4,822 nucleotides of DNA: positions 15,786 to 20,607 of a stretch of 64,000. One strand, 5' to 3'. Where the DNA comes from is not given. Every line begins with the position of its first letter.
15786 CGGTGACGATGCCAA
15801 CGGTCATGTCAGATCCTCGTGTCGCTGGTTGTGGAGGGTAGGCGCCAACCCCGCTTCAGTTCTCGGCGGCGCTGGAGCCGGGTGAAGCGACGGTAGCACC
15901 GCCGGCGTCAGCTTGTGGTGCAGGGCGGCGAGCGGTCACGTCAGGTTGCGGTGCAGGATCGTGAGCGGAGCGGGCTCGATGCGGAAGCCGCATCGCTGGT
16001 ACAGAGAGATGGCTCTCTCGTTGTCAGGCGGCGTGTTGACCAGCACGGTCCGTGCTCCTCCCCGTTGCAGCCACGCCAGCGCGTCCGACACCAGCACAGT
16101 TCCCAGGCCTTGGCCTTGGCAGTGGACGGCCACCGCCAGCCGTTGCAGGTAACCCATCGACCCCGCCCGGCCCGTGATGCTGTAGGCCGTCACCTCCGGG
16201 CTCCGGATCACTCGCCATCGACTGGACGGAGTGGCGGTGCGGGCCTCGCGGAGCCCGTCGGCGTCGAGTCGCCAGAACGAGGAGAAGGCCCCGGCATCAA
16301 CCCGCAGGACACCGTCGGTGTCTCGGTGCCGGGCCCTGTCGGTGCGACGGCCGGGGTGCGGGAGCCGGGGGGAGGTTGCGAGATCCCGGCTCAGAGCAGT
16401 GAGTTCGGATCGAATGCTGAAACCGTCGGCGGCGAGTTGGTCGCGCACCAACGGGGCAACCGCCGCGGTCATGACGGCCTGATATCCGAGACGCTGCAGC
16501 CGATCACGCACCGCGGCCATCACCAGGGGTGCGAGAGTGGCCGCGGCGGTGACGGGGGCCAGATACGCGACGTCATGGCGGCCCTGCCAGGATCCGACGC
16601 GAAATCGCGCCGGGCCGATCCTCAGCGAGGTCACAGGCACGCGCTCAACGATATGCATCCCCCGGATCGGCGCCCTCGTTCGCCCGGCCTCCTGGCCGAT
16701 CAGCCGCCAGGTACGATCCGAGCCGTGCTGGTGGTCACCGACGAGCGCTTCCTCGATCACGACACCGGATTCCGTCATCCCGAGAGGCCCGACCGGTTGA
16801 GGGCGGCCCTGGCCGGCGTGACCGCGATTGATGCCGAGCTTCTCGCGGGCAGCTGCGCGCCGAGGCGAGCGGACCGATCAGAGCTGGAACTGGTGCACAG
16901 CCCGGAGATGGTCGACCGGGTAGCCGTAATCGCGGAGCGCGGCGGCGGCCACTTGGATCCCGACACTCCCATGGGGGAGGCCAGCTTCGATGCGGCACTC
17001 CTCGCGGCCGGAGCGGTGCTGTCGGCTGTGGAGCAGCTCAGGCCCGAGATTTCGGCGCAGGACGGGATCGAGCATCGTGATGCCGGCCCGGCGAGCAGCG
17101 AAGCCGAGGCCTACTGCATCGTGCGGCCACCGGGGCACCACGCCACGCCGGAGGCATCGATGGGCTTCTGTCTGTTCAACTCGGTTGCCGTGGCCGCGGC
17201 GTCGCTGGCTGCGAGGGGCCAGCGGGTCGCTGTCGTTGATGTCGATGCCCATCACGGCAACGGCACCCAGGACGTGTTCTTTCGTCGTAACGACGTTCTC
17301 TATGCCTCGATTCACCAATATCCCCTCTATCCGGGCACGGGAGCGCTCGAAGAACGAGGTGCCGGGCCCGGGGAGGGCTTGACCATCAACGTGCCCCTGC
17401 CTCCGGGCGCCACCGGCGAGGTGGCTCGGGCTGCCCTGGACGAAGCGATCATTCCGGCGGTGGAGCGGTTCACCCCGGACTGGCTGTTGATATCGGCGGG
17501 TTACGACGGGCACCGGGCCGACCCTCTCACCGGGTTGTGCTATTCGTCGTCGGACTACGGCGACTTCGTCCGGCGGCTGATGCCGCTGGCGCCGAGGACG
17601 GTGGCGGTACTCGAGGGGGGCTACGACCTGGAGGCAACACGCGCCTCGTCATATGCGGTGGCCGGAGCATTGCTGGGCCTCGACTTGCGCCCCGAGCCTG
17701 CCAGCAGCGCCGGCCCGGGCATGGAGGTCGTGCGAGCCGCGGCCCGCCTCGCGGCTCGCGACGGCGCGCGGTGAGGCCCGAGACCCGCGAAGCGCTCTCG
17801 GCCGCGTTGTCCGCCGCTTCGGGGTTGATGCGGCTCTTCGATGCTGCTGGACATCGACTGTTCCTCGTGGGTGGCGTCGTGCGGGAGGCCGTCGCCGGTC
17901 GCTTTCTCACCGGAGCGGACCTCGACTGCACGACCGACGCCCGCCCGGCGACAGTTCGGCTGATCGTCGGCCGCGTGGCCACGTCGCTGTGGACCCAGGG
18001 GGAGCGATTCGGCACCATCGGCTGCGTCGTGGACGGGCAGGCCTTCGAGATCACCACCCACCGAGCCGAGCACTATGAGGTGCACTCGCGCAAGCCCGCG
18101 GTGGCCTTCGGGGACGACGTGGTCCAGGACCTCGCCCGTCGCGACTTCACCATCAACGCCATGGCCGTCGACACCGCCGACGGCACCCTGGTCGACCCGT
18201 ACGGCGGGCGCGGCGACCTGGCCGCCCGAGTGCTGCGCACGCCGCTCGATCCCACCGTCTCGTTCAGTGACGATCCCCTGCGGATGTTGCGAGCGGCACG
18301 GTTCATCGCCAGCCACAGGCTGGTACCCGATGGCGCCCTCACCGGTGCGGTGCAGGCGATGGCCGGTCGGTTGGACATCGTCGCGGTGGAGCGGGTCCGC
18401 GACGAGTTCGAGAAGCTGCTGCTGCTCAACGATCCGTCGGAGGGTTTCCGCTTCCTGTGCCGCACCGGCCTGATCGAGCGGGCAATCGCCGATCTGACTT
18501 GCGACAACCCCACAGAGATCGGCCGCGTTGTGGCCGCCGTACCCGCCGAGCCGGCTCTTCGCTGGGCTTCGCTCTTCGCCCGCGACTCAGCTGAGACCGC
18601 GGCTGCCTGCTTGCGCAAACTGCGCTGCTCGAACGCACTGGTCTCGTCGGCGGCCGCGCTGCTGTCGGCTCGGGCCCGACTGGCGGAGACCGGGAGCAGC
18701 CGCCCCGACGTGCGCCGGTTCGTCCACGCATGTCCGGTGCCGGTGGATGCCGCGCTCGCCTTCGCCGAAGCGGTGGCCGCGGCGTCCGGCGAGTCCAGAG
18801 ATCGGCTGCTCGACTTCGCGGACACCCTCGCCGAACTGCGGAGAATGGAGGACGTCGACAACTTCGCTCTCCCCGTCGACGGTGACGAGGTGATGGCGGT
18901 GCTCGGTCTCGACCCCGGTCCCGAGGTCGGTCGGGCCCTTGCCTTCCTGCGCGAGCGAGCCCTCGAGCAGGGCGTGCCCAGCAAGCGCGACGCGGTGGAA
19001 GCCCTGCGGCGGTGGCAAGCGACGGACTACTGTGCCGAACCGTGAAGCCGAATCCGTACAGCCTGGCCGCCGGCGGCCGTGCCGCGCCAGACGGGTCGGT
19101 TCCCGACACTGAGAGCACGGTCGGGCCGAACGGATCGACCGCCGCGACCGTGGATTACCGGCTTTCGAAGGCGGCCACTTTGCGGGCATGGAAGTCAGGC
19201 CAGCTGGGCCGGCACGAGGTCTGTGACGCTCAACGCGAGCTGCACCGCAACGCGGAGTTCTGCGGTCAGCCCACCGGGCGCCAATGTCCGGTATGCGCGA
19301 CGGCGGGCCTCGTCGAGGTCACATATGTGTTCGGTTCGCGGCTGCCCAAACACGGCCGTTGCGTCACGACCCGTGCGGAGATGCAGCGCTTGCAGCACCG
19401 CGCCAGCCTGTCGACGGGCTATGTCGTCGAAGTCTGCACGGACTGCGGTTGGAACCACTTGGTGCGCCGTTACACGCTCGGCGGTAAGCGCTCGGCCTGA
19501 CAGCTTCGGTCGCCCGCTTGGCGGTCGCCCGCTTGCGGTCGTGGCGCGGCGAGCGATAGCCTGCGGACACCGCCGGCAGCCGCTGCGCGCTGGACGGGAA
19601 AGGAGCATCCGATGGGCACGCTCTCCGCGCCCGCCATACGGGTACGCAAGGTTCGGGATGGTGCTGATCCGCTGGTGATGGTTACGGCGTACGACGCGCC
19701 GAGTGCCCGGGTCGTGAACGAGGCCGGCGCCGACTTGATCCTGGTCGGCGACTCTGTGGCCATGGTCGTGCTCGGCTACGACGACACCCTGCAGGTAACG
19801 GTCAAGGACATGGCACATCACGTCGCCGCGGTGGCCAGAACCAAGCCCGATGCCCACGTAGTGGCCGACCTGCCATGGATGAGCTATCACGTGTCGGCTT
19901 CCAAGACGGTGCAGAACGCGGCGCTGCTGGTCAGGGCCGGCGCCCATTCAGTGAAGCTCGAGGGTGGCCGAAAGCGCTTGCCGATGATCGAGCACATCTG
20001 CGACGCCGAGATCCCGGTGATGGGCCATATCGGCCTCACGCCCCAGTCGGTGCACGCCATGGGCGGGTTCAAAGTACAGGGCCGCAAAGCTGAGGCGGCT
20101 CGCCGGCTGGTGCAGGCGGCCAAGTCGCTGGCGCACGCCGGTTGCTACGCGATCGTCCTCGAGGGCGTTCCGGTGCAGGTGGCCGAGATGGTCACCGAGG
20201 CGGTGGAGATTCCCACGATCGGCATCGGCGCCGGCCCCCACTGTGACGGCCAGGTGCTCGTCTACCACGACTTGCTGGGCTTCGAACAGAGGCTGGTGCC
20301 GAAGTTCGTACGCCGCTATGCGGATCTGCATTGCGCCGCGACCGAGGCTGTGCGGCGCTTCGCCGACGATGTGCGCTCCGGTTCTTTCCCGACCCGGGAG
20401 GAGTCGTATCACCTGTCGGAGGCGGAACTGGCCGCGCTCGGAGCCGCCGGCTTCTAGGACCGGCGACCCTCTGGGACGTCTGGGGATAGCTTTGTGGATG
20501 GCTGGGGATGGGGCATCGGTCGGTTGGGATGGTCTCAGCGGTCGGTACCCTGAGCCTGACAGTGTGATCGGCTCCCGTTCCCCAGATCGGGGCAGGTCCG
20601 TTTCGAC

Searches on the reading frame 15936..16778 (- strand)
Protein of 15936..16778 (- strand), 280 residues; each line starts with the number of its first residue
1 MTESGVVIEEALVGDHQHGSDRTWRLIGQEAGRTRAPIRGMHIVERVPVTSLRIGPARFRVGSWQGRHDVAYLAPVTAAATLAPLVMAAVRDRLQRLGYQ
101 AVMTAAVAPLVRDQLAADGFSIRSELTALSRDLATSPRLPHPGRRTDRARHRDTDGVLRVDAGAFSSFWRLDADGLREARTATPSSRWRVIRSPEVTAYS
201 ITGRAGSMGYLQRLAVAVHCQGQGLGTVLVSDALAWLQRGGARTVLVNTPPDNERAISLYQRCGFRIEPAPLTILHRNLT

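Call 11: search_protein_families(library=pfam, proteins=[window:15936-16778:-])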
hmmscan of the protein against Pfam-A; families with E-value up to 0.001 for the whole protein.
window:15936-16778:- (280 aa): 5 families
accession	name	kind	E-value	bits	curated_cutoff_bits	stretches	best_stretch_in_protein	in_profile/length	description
PF00583.31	Acetyltransf_1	-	1.8e-12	48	20.7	1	205-265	56-116/116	Acetyltransferase (GNAT) family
PF13508.13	Acetyltransf_7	-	1.6e-09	38.4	27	1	208-266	29-83/84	Acetyltransferase (GNAT) domain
PF08445.16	FR47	-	3.7e-08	33.7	22.1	1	208-266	21-78/86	FR47-like protein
PF13673.13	Acetyltransf_10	-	4.1e-05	24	23.6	1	208-266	51-108/128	Acetyltransferase (GNAT) domain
PF13302.13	Acetyltransf_3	-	0.00043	21.4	25.4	1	219-266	90-138/138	Acetyltransferase (GNAT) domain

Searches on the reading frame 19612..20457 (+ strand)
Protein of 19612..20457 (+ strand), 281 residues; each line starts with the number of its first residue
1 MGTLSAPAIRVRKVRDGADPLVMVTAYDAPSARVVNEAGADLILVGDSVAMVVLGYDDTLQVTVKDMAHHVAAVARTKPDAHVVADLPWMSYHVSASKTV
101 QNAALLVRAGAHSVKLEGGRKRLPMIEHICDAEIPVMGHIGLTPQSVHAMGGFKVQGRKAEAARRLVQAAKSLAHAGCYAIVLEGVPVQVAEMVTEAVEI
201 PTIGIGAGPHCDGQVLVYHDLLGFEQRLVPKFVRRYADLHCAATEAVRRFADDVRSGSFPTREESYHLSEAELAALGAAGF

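Call 11: search_protein_families(library=pfam, proteins=[window:19612-20457:+])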
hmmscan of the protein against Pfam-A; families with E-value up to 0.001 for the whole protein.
window:19612-20457:+ (281 aa): 2 families
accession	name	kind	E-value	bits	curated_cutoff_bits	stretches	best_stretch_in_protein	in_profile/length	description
PF02548.21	Pantoate_transf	-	7.5e-107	357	28.7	1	11-261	7-258/259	Ketopantoate hydroxymethyltransferase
PF13714.12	PEP_mutase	-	1.2e-10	41.8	31.5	1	13-120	3-108/240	Phosphoenolpyruvate phosphomutase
